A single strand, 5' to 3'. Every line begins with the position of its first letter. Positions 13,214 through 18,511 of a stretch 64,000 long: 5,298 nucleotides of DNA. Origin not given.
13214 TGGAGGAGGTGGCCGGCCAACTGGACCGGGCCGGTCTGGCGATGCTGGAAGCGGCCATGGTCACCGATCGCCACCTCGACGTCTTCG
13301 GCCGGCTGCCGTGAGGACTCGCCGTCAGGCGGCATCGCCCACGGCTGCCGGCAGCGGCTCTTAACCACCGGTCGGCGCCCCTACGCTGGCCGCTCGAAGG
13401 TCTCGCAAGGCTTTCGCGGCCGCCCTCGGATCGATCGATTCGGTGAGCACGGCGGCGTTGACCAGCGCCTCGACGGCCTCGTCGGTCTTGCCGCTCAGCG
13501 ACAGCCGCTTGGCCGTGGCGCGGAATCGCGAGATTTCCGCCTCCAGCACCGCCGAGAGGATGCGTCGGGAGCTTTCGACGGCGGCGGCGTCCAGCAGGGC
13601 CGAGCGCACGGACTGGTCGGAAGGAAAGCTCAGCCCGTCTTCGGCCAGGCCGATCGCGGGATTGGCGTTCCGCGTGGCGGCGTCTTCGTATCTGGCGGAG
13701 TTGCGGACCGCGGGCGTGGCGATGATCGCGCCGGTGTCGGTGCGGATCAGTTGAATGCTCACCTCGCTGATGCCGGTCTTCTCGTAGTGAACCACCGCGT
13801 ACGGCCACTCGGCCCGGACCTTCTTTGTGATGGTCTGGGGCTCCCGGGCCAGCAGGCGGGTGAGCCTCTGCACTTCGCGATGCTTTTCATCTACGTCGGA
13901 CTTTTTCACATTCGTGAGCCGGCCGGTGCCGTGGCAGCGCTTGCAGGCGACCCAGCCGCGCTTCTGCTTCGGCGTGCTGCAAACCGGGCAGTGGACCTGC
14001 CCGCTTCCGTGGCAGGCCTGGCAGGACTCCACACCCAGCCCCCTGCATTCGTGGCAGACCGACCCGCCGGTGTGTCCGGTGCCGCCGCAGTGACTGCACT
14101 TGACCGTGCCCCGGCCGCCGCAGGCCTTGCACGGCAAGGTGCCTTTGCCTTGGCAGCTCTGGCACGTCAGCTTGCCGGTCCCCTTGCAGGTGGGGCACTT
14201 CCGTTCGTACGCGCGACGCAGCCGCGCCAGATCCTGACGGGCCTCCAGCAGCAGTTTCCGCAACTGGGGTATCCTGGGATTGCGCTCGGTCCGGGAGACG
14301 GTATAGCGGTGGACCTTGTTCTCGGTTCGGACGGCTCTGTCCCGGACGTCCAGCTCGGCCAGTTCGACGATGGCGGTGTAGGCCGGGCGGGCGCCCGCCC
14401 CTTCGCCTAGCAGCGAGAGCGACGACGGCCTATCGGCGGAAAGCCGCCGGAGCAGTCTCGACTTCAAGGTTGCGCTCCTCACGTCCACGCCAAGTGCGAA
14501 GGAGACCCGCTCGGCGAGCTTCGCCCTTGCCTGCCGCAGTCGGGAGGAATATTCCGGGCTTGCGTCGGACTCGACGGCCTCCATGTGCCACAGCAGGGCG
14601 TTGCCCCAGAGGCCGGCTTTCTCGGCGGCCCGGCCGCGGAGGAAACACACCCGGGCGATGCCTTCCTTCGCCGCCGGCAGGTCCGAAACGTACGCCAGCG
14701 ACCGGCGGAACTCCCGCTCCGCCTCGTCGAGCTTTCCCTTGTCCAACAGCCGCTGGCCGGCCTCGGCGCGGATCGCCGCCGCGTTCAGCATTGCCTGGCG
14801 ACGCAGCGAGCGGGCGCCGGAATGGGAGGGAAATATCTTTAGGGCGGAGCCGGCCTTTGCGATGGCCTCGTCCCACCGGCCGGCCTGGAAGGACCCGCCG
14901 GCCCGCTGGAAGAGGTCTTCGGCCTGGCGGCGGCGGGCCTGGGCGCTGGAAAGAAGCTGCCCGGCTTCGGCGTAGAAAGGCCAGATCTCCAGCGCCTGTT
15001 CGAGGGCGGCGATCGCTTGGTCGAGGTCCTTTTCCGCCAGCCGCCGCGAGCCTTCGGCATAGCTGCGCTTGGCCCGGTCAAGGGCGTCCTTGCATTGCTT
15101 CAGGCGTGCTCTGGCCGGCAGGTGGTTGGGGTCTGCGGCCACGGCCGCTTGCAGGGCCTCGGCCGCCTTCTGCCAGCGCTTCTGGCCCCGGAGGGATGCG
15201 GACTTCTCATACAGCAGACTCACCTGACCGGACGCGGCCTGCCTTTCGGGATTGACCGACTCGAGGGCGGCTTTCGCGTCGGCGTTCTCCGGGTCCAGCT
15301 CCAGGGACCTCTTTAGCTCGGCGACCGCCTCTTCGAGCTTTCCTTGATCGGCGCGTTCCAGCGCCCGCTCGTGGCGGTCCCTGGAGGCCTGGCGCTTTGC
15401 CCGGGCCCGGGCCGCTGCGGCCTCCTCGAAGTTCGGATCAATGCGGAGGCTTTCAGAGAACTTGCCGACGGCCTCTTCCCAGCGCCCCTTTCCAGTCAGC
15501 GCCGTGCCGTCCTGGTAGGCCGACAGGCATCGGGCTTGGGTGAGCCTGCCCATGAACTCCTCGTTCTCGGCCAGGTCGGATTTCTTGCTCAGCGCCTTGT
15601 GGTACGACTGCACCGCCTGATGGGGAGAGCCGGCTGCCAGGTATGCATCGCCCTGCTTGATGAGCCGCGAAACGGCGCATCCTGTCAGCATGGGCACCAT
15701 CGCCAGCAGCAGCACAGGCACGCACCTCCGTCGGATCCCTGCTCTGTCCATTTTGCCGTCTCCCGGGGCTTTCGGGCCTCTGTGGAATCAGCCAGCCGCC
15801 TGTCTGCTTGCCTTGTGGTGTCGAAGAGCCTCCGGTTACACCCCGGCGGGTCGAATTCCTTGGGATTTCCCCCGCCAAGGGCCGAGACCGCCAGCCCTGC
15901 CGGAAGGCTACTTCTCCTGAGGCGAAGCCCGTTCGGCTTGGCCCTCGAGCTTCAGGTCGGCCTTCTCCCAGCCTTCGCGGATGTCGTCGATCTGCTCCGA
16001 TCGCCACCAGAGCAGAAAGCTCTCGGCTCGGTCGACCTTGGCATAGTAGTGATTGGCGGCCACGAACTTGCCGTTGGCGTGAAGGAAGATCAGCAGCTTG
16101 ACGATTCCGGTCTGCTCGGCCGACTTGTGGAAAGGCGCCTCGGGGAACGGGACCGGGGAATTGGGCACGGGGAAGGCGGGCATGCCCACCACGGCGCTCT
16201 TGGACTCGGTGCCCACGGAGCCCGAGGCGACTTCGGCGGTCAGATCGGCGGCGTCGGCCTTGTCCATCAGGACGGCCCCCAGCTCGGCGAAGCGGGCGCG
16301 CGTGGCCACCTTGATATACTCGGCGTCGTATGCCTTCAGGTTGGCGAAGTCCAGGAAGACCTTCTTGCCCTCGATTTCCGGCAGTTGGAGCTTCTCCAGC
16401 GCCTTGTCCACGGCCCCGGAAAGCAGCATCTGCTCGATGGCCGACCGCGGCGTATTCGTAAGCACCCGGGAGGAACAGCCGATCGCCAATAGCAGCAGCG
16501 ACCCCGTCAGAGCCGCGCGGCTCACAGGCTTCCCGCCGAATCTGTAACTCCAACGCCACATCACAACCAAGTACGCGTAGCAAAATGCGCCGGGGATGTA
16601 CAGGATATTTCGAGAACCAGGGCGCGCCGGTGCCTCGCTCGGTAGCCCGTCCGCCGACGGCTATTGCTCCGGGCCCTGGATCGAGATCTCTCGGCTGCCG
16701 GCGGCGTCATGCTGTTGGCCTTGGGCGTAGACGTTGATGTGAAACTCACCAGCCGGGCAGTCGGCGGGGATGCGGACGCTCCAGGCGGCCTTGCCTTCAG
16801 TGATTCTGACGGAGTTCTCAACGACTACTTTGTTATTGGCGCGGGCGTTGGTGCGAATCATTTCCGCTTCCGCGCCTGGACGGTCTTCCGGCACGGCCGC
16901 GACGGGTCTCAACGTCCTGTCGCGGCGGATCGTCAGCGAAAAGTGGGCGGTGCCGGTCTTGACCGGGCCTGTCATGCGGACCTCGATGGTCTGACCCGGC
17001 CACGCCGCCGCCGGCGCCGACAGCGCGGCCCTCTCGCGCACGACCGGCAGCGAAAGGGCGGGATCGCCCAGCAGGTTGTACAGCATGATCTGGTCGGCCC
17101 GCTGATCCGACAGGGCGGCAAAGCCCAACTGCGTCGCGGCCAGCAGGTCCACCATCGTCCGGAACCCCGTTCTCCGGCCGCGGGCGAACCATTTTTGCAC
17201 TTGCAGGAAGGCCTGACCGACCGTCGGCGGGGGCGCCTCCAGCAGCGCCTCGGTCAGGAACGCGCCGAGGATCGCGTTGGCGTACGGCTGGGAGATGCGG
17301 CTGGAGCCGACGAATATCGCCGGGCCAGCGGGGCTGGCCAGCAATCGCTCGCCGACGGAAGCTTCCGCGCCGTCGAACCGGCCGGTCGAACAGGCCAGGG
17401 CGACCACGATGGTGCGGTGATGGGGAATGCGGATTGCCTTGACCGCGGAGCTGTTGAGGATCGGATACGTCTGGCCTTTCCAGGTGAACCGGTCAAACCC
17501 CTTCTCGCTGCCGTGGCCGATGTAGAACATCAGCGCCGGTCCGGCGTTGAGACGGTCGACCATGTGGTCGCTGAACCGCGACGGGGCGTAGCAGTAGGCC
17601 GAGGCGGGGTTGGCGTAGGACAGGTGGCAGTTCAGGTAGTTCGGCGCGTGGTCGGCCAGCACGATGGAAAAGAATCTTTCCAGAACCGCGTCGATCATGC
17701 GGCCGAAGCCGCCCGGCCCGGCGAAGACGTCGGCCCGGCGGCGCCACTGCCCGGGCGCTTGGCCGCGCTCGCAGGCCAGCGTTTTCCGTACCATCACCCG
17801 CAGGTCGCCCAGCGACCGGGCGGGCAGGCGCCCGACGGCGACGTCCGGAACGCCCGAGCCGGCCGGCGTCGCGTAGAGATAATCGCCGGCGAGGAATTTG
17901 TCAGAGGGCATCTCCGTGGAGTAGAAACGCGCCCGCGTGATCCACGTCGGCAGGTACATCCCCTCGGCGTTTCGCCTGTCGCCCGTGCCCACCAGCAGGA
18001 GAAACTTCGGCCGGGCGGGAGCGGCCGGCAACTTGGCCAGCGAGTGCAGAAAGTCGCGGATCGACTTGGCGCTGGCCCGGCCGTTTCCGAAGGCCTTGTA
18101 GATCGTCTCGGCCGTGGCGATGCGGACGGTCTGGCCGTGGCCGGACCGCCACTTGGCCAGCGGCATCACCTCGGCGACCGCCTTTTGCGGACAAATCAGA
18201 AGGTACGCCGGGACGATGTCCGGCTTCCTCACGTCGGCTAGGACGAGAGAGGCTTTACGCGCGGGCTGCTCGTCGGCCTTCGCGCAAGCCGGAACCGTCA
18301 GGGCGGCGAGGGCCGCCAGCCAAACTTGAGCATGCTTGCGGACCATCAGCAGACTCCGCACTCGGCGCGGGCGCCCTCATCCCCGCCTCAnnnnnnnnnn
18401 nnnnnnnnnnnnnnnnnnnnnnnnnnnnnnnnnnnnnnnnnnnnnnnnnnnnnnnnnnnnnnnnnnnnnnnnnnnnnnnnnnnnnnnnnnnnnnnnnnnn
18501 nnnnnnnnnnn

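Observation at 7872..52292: Three full-length paralogs of an unnamed ~643-668 aa transglutaminase-core + Asp-box protein within 45 kb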

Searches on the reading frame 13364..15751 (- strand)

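Call 16: search_protein_families(library=pfam, proteins=[window:13364-15751:-], max_evalue=0.001)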
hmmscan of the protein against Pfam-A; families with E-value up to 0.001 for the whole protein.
window:13364-15751:- (796 aa): 11 families
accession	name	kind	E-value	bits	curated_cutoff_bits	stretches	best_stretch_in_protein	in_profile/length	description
PF07719.23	TPR_2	-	7.9e-25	85.3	27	0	179-210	3-34/34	Tetratricopeptide repeat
PF13414.12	TPR_11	-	1.3e-21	76.4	26.8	1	134-159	5-30/42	TPR repeat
PF00515.34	TPR_1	-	1.2e-15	57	27.8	0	129-156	7-34/34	Tetratricopeptide repeat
PF14559.12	TPR_19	-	3.8e-15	56.4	25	0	188-228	2-42/68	Tetratricopeptide repeat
PF13428.12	TPR_14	-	6.5e-10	39.1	23.5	0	179-217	3-41/44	Tetratricopeptide repeat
PF13432.12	TPR_16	-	3.1e-09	37.6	32.7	1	331-387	3-58/65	Tetratricopeptide repeat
PF13181.12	TPR_8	-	1.4e-08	34.6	25.7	0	134-156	12-34/34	Tetratricopeptide repeat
PF13424.12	TPR_12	-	8.5e-05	23.1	30.1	0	335-394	13-73/77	Tetratricopeptide repeat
PF00684.25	DnaJ_CXXCXGXG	-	0.00086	20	32.7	0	566-614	1-55/65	DnaJ central domain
PF24575.1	TPR_Slam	-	0.00097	20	35.2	0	179-217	49-87/104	Surface lipoprotein assembly modifier, N-terminal TPR repeats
PF20208.3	ARPP-1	-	0.00098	19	27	0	88-178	102-187/297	ARG and Rhodanese-Phosphatase-superfamily-associated Protein domain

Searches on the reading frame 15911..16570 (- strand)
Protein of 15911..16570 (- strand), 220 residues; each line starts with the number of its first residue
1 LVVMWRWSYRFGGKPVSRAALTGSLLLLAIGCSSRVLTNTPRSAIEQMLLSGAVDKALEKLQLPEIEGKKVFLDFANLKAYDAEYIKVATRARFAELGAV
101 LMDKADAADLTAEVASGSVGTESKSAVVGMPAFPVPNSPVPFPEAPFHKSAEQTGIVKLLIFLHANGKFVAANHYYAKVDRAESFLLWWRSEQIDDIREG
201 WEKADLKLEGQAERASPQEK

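Call 16: search_protein_families(library=pfam, proteins=[window:15911-16570:-], max_evalue=0.001)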
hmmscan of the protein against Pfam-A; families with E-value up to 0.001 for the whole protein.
window:15911-16570:- (220 aa): 1 family
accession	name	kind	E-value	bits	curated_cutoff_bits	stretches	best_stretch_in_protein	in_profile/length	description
PF20360.3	DUF6655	-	7.4e-08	32.3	27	1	38-133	9-110/259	Family of unknown function (DUF6655)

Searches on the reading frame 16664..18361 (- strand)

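Call 16: search_protein_families(library=pfam, proteins=[window:16664-18361:-], max_evalue=0.001)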
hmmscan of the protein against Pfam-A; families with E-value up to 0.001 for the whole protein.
window:16664-18361:- (566 aa): 1 family
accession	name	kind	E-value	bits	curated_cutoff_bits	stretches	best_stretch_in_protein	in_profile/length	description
PF01364.23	Peptidase_C25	-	5.6e-61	207.3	23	1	53-438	1-374/374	Peptidase family C25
